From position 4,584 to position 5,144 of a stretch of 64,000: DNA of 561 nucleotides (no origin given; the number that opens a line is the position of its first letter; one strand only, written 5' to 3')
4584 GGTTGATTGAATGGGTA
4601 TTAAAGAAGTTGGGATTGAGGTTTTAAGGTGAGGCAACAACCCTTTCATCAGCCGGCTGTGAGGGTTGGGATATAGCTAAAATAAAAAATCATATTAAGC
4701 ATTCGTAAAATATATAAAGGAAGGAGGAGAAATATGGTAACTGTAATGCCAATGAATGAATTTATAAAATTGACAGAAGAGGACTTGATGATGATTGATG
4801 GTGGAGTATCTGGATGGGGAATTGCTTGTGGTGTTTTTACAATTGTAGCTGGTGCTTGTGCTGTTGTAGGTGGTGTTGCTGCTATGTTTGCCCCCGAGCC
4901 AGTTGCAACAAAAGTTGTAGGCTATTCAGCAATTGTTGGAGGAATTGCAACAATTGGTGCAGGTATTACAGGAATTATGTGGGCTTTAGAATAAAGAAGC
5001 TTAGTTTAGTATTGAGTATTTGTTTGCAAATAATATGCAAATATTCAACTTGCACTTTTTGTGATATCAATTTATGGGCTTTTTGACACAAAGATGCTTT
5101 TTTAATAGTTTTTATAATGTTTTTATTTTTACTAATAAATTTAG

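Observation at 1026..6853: Three-precursor class II (double-glycine) bacteriocin system in a likely thermophile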

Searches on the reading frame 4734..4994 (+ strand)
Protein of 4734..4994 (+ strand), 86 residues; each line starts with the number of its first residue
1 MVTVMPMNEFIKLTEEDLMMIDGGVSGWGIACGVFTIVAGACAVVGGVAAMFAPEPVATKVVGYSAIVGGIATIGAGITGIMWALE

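Call 3: search_protein_families(library=pfam, proteins=[window:4734-4994:+], max_evalue=0.1)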
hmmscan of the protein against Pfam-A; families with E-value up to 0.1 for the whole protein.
window:4734-4994:+ (86 aa): 1 family
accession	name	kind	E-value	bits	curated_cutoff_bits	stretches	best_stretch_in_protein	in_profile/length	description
PF09881.14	DUF2108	-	0.038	14.4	29.6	1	36-72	3-38/70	Predicted membrane protein (DUF2108)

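Call 4: search_protein_families(library=ncbifam, proteins=[window:4734-4994:+], max_evalue=0.1)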
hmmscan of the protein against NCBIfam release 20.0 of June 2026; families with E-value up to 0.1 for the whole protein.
window:4734-4994:+ (86 aa): 2 families
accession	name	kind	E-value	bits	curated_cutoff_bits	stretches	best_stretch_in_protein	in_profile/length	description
TIGR03949.1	bact_IIb_cerein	subfamily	7.1e-05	22.5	21.5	1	12-49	3-39/45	class IIb bacteriocin, lactobin A/cerein 7B family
NF038034.1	lactGbeta_entB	subfamily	0.015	15.5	37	1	13-28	1-15/38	lactococcin G-beta/enterocin 1071B family bacteriocin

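Call 7: search_solved_structures(query=window:4734-4994:+, show_alignments=3, max_evalue=10)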
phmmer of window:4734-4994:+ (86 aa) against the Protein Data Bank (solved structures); distinct sequences matched with E-value up to 10: 4.
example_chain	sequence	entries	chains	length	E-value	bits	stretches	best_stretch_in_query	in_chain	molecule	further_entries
25vf_9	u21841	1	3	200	0.48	14.2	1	30-60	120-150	Putative phage tail assembly protein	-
8cmo_L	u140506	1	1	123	0.72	13.7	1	10-85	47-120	Photosystem I reaction centre subunit XI PsaL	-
1yt8_A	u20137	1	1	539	0.79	13.6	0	15-33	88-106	thiosulfate sulfurtransferase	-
4wec_A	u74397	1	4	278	4.7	11.1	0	18-49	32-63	Short chain dehydrogenase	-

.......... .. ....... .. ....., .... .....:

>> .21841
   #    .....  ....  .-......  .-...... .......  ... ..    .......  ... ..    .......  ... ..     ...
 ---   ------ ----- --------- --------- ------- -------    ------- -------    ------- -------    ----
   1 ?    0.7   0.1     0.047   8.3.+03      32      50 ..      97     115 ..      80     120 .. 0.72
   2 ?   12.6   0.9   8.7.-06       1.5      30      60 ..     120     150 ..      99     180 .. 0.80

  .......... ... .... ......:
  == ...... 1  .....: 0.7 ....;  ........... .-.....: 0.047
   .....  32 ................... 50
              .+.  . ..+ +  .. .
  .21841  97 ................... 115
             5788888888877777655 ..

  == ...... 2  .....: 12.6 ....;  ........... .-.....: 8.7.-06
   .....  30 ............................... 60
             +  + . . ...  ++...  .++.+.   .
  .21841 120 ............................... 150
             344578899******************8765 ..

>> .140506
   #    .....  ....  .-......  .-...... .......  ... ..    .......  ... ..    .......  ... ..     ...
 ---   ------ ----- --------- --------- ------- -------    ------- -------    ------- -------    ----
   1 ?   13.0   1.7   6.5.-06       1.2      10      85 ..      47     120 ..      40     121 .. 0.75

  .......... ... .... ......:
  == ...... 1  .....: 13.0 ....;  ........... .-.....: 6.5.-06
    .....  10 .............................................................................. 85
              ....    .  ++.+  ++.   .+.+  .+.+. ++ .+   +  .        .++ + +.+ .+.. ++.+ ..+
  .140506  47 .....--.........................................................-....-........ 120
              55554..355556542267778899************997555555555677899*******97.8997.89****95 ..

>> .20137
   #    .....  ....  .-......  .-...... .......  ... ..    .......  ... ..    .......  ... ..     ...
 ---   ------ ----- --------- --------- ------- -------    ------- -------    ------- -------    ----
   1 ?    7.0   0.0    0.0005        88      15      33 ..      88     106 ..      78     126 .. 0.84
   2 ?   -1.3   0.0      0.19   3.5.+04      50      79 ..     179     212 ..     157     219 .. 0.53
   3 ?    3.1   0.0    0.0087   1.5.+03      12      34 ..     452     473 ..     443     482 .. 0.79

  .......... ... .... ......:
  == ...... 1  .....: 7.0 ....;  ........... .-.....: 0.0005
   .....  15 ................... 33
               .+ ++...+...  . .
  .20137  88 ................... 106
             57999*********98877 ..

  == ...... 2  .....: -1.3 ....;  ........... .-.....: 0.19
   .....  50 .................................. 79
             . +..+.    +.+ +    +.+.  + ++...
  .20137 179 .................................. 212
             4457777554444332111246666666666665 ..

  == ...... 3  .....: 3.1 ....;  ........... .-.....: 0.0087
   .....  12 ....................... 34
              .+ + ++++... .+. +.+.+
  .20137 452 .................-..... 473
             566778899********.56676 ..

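Call 10: find_encoding_contigs(protein=window:4734-4994:+, flank=10000, max_places=8)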
Protein window:4734-4994:+ (86 aa): 3 contigs read that carry it; 2 places shown.
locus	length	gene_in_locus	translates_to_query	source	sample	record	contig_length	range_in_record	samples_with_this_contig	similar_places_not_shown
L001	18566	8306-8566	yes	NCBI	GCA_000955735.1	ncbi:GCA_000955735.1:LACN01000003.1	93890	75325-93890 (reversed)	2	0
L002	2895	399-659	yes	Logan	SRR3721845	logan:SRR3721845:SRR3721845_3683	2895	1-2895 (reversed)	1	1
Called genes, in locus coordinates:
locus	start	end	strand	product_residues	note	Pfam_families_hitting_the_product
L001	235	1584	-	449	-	-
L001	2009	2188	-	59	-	-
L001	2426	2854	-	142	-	PF00082:Peptidase_S8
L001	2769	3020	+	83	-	-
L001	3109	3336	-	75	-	PF13751:DDE_Tnp_1_6 (weak)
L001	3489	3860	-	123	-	-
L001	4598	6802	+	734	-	PF03412:Peptidase_C39, PF00664:ABC_membrane, PF00005:ABC_tran, PF02463:SMC_N (weak)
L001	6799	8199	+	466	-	PF25917:BSH_RND (faint), PF25984:BSH_YknX (faint), PF25887:HB_LcnD, PF26002:Beta-barrel_AprE (weak)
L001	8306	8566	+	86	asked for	-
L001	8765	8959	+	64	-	-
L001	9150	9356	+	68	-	-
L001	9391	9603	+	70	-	-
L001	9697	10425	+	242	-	PF02517:Rce1-like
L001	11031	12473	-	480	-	PF05598:DUF772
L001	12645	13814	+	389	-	PF12679:ABC2_membrane_2, PF12698:ABC2_membrane_3 (weak), PF12730:ABC2_membrane_4, PF13346:ABC2_membrane_5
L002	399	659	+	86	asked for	-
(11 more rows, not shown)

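Call 11: find_homologous_proteins(query=window:4734-4994:+, max_evalue=0.01)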
Query window:4734-4994:+ (86 aa): 3 proteins with E <= 0.01 among 11 candidates.
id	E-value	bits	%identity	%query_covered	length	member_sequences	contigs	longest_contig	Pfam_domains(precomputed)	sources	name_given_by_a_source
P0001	5.1e-46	172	100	100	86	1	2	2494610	-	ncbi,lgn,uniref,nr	ncbi:class IIb bacteriocin, lactobin A/cerein 7B family [Caldicellulosiruptor naganoensis]|uniref:Cl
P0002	2.1e-36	141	81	100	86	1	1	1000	-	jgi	-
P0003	1.5e-25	107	67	91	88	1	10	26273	-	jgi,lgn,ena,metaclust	metaclust:\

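Call 15: find_encoding_contigs(protein=P0003, flank=10000, max_places=6)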
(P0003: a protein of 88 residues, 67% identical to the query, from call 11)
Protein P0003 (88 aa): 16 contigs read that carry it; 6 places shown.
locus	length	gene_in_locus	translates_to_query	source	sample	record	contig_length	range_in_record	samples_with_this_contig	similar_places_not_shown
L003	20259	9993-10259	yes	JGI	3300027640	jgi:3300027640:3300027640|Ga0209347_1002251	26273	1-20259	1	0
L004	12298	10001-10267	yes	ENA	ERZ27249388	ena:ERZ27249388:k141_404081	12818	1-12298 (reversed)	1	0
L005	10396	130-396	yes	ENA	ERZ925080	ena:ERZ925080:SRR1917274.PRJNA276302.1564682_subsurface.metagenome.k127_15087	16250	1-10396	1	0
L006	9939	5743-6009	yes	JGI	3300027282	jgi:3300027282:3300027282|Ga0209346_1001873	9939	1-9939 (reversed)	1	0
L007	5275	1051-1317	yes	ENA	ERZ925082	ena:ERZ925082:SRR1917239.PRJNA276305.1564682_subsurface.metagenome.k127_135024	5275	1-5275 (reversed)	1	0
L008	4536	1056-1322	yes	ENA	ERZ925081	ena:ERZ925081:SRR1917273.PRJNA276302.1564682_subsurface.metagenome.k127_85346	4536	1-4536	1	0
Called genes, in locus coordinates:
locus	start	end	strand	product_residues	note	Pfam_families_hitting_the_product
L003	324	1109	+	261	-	PF00106:adh_short, PF08659:KR, PF13460:NAD_binding_10 (faint), PF13561:adh_short_C2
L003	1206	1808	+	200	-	-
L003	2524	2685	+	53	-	-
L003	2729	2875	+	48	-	-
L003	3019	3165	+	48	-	-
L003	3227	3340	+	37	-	-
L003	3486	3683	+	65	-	-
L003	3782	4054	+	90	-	PF03412:Peptidase_C39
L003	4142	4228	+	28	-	-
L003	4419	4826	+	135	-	-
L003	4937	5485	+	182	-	PF03412:Peptidase_C39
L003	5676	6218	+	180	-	PF00078:RVT_1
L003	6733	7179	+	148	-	PF00078:RVT_1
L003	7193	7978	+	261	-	PF00078:RVT_1, PF08388:GIIM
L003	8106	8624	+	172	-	PF08388:GIIM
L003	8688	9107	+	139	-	PF03412:Peptidase_C39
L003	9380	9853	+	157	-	PF16895:DUF5085 (faint)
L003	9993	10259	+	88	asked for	-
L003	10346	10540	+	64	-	-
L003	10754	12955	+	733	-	PF03412:Peptidase_C39, PF00664:ABC_membrane, PF00005:ABC_tran, PF02463:SMC_N (faint)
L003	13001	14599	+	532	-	PF25917:BSH_RND (weak), PF25887:HB_LcnD, PF26002:Beta-barrel_AprE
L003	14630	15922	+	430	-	-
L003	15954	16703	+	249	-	PF02517:Rce1-like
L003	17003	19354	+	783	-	PF13361:UvrD_C (faint), PF00580:UvrD-helicase, PF02562:PhoH (faint), PF13245:AAA_19 (weak), PF13538:UvrD_C_2 (weak)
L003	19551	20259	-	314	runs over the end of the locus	PF00106:adh_short, PF08659:KR (weak), PF13561:adh_short_C2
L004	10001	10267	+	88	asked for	-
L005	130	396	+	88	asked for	-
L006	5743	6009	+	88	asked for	-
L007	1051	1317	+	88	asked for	-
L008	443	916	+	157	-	PF16895:DUF5085 (faint)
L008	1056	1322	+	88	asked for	-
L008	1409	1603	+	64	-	-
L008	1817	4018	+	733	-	PF03412:Peptidase_C39, PF00664:ABC_membrane, PF00005:ABC_tran, PF02463:SMC_N (faint)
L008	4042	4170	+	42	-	-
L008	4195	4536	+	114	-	?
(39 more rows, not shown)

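Call 61: search_protein_representatives(alignment_id=A6)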
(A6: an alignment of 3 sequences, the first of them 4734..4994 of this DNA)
Query: 3 sequences, 86 profile positions. Proteins with E-value up to 0.001 (for the whole library): 52; up to 1e-10: 8; up to 1e-30: 0. The best 52 are listed.
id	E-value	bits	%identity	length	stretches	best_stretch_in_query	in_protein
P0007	2.2e-24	101.5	-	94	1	1-83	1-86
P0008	1.8e-19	85.8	-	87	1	1-86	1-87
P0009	6.4e-16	74.4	-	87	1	1-86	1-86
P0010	6.8e-16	74.3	-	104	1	10-84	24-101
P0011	2.5e-15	72.5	-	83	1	1-80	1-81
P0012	1.1e-12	64.0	-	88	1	1-81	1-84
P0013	1.2e-12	63.9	-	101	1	11-84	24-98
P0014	2.8e-11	59.5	-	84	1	9-81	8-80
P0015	2.6e-10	56.4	-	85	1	1-79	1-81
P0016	6.3e-10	55.2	-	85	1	8-82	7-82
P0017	7.7e-10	54.9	-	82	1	1-79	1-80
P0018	1.2e-09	54.2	-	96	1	1-81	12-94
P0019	1.8e-09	53.7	-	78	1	7-86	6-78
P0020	5.7e-09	52.1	-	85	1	4-81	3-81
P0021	7.9e-09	51.7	-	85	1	9-83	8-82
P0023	1.4e-08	50.9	-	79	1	1-82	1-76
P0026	2.1e-07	47.1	-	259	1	30-85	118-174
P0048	2.2e-04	37.4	-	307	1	30-79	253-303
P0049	3.6e-04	36.7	-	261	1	26-76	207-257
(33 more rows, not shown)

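Call 63: predict_structure(alignment_id=A6)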
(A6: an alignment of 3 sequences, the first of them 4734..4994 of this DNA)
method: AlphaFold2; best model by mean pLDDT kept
length: 86 residues; sequences in the alignment: 3
mean_pLDDT: 76.8   pTM: 0.56
mean pLDDT of the five models: 76.8, 76.4, 76.1, 75.6, 61.2
residues with pLDDT >= 90: 25; 70-90: 35; 50-70: 18; < 50: 8
segments of 3 or more residues with pLDDT < 50: 1-6
pLDDT, mean of each block of 10 residues (from residue 1): 49 53 69 91 90 80 90 91 79
secondary structure, 60 per line:
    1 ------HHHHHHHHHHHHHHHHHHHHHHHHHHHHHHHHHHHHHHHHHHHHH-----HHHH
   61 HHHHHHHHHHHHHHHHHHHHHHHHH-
elements in order: H7-51 H57-85

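Call 65: search_protein_families(library=pfam, proteins=[P0026, P0048, P0049, P0007, P0008, P0010, P0012], max_evalue=0.01)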
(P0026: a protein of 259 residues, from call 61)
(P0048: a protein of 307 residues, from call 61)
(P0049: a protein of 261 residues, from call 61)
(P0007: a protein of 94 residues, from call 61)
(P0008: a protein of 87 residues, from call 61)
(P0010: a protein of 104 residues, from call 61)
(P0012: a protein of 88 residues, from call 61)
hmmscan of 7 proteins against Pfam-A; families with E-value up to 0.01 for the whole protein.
P0026 (259 aa): 1 family
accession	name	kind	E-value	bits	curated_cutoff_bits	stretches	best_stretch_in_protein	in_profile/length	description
PF05593.20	RHS_repeat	-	0.00044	21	22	1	2-32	9-38/38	RHS Repeat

P0048 (307 aa): 1 family
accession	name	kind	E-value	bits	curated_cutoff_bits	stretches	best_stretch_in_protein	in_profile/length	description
PF05593.20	RHS_repeat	-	0.0021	18.9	22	1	53-85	4-34/38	RHS Repeat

P0049 (261 aa): 0 families

P0007 (94 aa): 0 families

P0008 (87 aa): 1 family
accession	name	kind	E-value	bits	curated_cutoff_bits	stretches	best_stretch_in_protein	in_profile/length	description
PF10439.15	Bacteriocin_IIc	-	0.0042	17.5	27.1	0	8-64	2-42/59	Bacteriocin class II with double-glycine leader peptide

P0010 (104 aa): 0 families

P0012 (88 aa): 0 families

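Call 66: search_protein_families(library=ncbifam, proteins=[P0026, P0048, P0049, P0007, P0008, P0009, P0011, P0015, P0019, P0023], max_evalue=0.01)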
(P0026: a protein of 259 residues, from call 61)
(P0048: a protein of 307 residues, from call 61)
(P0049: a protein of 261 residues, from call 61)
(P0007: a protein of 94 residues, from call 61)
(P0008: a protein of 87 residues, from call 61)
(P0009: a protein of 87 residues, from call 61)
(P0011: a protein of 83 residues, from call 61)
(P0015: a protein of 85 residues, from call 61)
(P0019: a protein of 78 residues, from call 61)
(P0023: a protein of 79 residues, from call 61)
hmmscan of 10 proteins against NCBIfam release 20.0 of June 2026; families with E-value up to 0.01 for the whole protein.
P0026 (259 aa): 2 families
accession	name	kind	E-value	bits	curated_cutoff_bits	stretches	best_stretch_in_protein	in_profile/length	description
TIGR03696.1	Rhs_assc_core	domain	3.9e-21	75.3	32.5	1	16-110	1-76/76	RHS repeat-associated core domain-containing protein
NF041261.1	RHS_core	equivalog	4.2e-09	34.8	2000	1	5-110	1173-1261/1261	RHS element core protein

P0048 (307 aa): 2 families
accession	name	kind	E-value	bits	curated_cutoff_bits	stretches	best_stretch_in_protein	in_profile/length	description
TIGR03696.1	Rhs_assc_core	domain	1.3e-19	70.5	32.5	1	72-158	1-75/76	RHS repeat-associated core domain-containing protein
NF041261.1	RHS_core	equivalog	4.2e-10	38.1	2000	1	52-158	1164-1260/1261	RHS element core protein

P0049 (261 aa): 2 families
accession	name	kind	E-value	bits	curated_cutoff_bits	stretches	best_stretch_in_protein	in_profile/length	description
TIGR03696.1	Rhs_assc_core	domain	2.9e-20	72.5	32.5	2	47-99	1-53/76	RHS repeat-associated core domain-containing protein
NF041261.1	RHS_core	equivalog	0.0026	15.6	2000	1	44-96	1181-1236/1261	RHS element core protein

P0007 (94 aa): 1 family
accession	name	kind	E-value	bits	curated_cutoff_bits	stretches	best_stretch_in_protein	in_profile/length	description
TIGR03949.1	bact_IIb_cerein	subfamily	4.4e-05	23.2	21.5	1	12-51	1-39/45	class IIb bacteriocin, lactobin A/cerein 7B family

P0008 (87 aa): 2 families
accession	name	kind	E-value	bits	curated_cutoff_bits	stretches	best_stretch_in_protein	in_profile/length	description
TIGR03949.1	bact_IIb_cerein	subfamily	2.5e-07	30.4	21.5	1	10-49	1-42/45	class IIb bacteriocin, lactobin A/cerein 7B family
NF041807.1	daptide_Mpa3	equivalog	0.00018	21.2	40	1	7-45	1-38/39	MpaA3 family daptide-type RiPP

P0009 (87 aa): 0 families

P0011 (83 aa): 0 families

P0015 (85 aa): 0 families

P0019 (78 aa): 1 family
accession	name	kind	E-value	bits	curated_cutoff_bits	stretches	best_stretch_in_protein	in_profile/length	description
TIGR03949.1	bact_IIb_cerein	subfamily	3.1e-05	23.6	21.5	1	10-45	2-33/45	class IIb bacteriocin, lactobin A/cerein 7B family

P0023 (79 aa): 2 families
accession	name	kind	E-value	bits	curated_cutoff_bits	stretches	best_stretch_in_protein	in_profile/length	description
NF041807.1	daptide_Mpa3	equivalog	0.001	18.8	40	1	20-46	12-38/39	MpaA3 family daptide-type RiPP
TIGR03949.1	bact_IIb_cerein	subfamily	0.0032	17.2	21.5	1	11-47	1-41/45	class IIb bacteriocin, lactobin A/cerein 7B family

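Call 68: find_encoding_contigs(protein=P0048, flank=3000, max_places=3)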
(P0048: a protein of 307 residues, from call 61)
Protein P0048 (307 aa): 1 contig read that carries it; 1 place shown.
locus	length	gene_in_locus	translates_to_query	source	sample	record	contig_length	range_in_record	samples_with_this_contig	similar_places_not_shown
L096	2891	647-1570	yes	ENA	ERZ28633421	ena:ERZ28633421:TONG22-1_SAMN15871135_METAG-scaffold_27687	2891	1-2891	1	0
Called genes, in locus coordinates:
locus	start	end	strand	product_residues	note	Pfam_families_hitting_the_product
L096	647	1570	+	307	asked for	PF25023:TEN_YD-shell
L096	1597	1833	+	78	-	-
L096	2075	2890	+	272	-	?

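Call 69: find_encoding_contigs(protein=P0026, flank=4000, max_places=3)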
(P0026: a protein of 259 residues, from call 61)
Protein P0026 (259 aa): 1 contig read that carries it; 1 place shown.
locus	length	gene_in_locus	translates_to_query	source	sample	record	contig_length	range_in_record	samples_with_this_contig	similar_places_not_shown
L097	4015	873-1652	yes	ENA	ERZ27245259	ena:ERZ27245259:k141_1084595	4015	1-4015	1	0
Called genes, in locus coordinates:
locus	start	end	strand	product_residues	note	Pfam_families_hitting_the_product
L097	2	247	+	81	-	?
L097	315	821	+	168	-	-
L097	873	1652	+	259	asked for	-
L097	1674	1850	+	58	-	-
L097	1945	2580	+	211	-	-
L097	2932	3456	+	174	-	-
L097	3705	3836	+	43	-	-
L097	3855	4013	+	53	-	?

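Call 70: find_encoding_contigs(protein=P0049, flank=4000, max_places=3)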
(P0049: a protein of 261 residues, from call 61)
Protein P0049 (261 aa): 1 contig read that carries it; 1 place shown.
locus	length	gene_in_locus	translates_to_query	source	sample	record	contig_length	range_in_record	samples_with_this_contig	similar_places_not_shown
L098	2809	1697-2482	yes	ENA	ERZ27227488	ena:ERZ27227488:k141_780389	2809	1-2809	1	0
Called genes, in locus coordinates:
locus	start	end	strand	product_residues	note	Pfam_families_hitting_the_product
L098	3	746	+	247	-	?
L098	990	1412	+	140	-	-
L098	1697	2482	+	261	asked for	PF25023:TEN_YD-shell (weak)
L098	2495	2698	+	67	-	-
